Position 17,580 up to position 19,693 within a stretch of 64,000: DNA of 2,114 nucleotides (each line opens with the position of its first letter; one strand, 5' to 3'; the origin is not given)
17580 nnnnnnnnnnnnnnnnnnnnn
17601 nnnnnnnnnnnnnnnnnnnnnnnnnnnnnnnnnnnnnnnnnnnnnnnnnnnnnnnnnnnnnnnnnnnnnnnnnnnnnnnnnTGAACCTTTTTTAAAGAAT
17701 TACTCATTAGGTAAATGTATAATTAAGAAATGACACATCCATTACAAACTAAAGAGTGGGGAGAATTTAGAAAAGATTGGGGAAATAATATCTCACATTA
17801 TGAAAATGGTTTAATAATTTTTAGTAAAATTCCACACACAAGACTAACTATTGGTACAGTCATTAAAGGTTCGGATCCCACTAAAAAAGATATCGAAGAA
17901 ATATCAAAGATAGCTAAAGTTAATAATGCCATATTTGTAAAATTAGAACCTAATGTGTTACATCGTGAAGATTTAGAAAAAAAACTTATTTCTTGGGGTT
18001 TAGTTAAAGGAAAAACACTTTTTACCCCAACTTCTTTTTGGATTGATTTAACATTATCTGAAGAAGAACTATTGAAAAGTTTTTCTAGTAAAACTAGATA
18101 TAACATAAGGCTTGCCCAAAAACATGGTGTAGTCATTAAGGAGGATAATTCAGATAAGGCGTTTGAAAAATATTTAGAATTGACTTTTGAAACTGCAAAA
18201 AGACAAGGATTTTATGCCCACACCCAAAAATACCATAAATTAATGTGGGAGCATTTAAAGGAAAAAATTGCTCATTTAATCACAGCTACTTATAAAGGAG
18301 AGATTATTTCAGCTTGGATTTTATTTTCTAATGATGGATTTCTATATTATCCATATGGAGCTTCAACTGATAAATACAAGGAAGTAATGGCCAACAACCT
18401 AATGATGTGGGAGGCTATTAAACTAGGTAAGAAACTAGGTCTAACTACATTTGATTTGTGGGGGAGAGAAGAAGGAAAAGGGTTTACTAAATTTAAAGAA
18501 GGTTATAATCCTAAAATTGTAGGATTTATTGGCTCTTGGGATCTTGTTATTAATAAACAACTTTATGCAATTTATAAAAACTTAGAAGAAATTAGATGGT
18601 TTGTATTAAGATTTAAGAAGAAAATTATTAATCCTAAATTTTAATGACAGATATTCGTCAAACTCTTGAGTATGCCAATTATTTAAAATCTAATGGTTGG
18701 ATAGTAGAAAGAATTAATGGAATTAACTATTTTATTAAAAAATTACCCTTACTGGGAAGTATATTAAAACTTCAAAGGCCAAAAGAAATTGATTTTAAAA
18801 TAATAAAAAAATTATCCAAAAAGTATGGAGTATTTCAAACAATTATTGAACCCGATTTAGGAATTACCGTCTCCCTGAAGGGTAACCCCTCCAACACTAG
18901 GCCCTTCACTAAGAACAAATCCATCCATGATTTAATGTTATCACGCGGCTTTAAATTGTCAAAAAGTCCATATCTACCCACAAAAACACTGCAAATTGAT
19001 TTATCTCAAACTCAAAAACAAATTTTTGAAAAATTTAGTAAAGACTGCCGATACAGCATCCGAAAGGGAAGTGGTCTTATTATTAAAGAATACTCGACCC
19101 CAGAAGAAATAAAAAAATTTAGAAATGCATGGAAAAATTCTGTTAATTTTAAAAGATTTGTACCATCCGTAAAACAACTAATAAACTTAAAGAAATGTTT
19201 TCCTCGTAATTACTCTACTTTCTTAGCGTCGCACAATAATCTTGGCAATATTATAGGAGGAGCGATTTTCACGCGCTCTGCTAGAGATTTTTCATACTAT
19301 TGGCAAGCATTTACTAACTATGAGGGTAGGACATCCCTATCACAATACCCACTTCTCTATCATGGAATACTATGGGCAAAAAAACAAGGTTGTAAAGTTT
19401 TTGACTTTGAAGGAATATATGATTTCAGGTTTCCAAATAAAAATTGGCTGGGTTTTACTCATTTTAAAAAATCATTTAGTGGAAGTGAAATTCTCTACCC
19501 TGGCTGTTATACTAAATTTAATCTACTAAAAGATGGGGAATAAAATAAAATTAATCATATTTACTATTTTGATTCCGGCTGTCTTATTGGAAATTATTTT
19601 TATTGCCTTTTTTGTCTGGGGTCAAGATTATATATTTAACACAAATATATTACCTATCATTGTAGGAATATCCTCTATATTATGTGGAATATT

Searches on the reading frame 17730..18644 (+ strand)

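Call 64: search_protein_families(library=pfam, proteins=[window:17730-18644:+], max_evalue=0.001)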
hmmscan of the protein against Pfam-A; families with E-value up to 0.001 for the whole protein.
window:17730-18644:+ (304 aa): 2 families
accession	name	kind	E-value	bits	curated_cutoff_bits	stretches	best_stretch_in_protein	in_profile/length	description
PF02388.22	FemAB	-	2.3e-26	93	24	2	183-285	298-404/406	FemAB family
PF13480.13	Acetyltransf_6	-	1.8e-14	54.5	22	1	118-247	3-138/143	Acetyltransferase (GNAT) domain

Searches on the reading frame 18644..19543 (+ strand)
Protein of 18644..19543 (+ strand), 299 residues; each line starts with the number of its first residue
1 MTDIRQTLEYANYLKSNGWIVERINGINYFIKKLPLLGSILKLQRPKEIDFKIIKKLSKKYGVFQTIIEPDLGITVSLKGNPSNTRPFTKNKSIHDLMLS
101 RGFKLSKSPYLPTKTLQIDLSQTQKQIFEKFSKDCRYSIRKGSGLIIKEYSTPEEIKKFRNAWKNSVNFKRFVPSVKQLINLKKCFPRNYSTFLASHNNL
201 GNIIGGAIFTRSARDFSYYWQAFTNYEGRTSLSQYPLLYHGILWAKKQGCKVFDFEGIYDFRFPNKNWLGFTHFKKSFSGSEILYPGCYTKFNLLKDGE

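Call 64: search_protein_families(library=pfam, proteins=[window:18644-19543:+], max_evalue=0.001)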
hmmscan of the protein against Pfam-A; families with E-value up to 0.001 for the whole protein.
window:18644-19543:+ (299 aa): 1 family
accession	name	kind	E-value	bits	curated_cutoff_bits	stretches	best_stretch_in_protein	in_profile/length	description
PF02388.22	FemAB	-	6.5e-06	25.7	24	0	51-168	85-208/406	FemAB family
